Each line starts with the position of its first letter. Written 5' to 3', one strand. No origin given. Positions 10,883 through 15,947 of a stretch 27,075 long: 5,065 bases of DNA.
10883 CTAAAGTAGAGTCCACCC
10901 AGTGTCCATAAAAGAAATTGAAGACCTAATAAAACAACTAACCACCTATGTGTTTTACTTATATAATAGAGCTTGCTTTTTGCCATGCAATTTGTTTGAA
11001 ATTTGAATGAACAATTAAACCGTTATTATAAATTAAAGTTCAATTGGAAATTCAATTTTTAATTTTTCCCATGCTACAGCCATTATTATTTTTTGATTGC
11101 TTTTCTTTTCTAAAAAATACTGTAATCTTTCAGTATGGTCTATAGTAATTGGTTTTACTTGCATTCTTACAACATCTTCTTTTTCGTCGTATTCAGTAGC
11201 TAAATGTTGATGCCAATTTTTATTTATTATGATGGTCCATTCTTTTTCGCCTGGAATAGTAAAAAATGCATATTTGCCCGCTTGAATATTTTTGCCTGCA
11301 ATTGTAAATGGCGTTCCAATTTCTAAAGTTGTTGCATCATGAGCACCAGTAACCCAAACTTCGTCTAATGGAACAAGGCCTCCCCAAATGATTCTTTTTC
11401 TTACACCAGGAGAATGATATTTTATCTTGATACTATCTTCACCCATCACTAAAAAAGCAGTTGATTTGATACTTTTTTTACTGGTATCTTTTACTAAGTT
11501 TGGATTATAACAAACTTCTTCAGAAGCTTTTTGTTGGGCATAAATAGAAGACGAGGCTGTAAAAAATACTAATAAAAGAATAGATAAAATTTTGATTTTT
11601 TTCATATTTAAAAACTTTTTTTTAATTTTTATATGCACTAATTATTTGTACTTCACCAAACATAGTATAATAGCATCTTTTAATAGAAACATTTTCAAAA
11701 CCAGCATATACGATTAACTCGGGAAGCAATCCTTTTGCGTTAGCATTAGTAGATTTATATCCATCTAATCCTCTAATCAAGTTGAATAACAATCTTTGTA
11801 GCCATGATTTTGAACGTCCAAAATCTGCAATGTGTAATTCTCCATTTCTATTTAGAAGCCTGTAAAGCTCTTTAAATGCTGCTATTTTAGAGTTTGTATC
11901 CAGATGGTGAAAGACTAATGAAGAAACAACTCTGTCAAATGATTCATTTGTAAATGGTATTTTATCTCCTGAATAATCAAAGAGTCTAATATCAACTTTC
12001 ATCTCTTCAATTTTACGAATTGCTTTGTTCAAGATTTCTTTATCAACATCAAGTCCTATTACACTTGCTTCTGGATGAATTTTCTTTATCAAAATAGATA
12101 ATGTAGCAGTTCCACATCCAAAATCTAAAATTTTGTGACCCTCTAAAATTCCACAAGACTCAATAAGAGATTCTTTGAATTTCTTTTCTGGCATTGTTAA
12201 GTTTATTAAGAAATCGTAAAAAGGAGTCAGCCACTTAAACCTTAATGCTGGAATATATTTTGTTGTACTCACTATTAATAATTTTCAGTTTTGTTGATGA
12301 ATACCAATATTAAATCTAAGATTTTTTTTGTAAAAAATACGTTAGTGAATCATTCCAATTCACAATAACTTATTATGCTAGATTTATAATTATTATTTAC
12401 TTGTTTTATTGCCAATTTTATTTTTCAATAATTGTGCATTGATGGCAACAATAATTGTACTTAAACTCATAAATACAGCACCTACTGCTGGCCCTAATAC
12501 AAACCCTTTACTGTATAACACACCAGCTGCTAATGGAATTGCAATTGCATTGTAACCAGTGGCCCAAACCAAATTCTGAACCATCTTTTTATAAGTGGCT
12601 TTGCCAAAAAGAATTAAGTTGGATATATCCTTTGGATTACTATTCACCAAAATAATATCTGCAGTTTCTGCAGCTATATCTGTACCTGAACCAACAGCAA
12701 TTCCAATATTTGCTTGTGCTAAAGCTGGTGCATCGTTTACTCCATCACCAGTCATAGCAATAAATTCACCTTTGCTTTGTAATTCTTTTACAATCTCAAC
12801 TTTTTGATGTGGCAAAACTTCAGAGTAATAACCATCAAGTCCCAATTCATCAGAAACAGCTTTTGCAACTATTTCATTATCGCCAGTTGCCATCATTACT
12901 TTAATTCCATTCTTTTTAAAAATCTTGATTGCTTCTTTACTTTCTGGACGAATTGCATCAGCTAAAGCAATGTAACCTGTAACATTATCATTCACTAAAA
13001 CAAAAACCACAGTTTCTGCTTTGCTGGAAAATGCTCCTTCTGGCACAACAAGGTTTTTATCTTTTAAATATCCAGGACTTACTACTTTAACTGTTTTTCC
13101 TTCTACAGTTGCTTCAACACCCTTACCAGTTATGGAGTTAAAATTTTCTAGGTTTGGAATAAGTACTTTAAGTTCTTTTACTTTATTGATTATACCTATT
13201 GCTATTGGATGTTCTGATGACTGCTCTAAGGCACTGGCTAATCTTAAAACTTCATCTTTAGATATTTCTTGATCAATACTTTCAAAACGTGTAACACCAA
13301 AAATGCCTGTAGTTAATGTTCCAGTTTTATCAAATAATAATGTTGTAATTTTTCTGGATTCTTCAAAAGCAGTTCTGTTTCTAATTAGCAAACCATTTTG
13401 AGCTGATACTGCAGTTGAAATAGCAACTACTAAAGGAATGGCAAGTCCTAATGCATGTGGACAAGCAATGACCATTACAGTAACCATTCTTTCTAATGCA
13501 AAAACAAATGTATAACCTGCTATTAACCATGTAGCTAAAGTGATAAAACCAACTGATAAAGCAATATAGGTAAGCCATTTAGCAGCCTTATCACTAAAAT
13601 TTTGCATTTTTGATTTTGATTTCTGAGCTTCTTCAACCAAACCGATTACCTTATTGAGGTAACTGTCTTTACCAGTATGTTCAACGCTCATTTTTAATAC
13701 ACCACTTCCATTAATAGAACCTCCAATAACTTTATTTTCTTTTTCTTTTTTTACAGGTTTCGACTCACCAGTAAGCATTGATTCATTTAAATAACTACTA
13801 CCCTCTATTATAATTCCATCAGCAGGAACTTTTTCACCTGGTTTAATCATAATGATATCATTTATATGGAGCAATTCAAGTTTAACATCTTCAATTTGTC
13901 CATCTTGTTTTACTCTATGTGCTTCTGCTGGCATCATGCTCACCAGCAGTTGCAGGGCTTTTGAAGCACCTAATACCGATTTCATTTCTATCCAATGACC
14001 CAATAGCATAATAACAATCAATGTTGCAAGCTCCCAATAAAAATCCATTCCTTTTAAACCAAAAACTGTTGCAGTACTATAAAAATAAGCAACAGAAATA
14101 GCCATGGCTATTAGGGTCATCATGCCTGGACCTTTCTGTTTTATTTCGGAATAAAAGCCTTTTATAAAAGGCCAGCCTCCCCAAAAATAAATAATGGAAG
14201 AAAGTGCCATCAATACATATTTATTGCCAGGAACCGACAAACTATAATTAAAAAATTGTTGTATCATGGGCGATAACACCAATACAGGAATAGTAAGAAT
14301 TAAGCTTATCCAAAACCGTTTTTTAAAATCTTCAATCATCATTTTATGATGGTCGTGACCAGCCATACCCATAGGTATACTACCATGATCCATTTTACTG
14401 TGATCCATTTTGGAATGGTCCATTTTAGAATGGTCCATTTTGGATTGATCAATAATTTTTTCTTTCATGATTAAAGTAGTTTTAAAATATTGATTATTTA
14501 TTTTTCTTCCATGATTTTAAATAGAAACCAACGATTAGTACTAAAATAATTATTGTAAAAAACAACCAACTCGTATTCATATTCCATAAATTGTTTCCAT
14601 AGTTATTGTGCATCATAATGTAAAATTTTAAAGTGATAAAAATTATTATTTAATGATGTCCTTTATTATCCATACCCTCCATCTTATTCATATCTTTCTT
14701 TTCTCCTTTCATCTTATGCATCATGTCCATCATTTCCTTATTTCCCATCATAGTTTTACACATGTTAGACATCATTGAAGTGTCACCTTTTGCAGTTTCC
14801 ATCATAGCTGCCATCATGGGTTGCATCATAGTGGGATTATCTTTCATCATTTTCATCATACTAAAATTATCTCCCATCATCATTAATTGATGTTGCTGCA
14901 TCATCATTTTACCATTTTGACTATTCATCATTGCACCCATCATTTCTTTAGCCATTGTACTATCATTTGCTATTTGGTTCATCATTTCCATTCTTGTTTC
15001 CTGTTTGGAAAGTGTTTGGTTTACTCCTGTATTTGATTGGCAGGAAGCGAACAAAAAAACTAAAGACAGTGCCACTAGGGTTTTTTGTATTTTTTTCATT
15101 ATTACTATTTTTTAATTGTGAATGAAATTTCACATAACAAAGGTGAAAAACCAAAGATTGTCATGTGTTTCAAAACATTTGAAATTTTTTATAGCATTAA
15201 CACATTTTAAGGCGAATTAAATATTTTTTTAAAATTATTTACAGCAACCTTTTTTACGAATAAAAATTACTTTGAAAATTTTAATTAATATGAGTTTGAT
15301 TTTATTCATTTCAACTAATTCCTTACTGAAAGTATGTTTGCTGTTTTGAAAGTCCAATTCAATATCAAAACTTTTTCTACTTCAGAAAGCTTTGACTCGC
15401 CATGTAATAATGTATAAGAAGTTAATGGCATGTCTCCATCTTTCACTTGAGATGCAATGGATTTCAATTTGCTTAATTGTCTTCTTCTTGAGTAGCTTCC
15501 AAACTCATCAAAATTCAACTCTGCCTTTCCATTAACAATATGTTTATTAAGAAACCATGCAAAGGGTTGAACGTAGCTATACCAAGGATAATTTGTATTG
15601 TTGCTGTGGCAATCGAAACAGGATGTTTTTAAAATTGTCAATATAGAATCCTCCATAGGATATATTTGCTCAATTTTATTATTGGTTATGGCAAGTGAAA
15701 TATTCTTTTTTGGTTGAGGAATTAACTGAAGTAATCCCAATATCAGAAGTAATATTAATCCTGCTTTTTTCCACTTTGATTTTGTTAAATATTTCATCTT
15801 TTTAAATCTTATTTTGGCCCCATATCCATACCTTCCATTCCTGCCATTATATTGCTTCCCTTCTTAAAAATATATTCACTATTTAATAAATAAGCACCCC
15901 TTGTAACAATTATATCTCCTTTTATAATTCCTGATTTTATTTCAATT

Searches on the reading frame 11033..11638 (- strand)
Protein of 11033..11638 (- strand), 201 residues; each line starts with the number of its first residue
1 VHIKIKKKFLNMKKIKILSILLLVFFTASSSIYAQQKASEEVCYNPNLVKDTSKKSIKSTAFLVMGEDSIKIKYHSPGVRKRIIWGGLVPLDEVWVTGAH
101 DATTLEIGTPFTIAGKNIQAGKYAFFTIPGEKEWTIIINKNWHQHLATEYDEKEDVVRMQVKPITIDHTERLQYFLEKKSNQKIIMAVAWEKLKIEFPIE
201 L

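Call 11: search_protein_families(library=pfam, proteins=[window:11033-11638:-])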
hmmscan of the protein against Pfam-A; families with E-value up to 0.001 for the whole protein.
window:11033-11638:- (201 aa): 1 family
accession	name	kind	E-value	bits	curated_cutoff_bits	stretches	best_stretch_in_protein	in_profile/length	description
PF11138.13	DUF2911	-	1.3e-44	152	27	1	62-199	7-145/145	Protein of unknown function (DUF2911)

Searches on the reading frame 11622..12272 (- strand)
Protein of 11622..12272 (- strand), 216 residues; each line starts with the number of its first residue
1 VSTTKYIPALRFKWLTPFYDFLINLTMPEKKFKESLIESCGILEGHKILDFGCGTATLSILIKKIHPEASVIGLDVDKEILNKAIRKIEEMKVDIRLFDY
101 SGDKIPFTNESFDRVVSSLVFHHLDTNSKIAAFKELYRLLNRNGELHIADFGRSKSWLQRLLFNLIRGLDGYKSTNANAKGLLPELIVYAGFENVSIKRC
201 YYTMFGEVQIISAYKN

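Call 11: search_protein_families(library=pfam, proteins=[window:11622-12272:-])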
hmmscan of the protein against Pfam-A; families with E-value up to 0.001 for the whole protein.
window:11622-12272:- (216 aa): 14 families
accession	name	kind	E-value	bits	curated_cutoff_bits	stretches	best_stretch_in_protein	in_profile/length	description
PF13649.12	Methyltransf_25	-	7.4e-20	71.9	27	1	48-144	1-97/97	Methyltransferase domain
PF08241.18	Methyltransf_11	-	6.2e-17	62.5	21.2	1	49-147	1-94/95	Methyltransferase domain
PF13847.12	Methyltransf_31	-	6.7e-15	55.5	27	1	44-154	3-114/145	Methyltransferase domain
PF01209.24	Ubie_methyltran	-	6e-14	52.4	20.1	1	30-156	33-159/233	ubiE/COQ5 methyltransferase family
PF08242.18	Methyltransf_12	-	1.7e-13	51.6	30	1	49-146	1-98/98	Methyltransferase domain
PF13489.12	Methyltransf_23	-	5e-10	39.8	27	1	43-162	21-130/164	Methyltransferase domain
PF05175.20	MTS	-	1.6e-08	34.8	23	1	44-148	31-138/170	Methyltransferase small domain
PF02353.26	CMAS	-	4.5e-08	33.2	27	1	36-148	54-164/273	Mycolic acid cyclopropane synthetase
PF06325.19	PrmA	-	6.2e-06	26.4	22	1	42-122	159-237/296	Ribosomal protein L11 methyltransferase (PrmA)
PF13679.12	Methyltransf_32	-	1.4e-05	25.5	27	0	45-94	26-79/143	Methyltransferase domain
PF02390.23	Methyltransf_4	-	0.00028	20.8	24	1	48-93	5-50/173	Putative methyltransferase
PF07021.18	MetW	-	0.0004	20.5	21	1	42-139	11-101/193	Methionine biosynthesis protein MetW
PF01170.24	UPF0020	-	0.0009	19.4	22.3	0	59-121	67-131/197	RMKL-like, methyltransferase domain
PF01135.25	PCMT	-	0.00094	19.4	20.3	0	37-94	66-124/210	Protein-L-isoaspartate(D-aspartate) O-methyltransferase (PCMT)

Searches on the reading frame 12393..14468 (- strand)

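Call 11: search_protein_families(library=pfam, proteins=[window:12393-14468:-])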
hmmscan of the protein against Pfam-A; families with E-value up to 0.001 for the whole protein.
window:12393-14468:- (691 aa): 3 families
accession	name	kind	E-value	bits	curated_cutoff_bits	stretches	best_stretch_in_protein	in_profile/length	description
PF00122.25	E1-E2_ATPase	-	1.3e-54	184.9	28.1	1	178-357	2-180/181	E1-E2 ATPase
PF00702.32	Hydrolase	-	5.1e-32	112.3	26.4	1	374-587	1-191/191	haloacid dehalogenase-like hydrolase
PF08282.18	Hydrolase_3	-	4.5e-09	36.8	20.9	1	559-611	195-247/255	haloacid dehalogenase-like hydrolase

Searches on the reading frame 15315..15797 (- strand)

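Call 12: search_protein_families(library=pfam, proteins=[window:15315-15797:-])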
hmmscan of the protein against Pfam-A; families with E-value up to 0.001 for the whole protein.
window:15315-15797:- (160 aa): 1 family
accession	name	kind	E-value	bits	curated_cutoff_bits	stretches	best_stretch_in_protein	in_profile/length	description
PF14376.11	Haem_bd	-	7e-42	143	27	1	19-149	2-131/133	Haem-binding domain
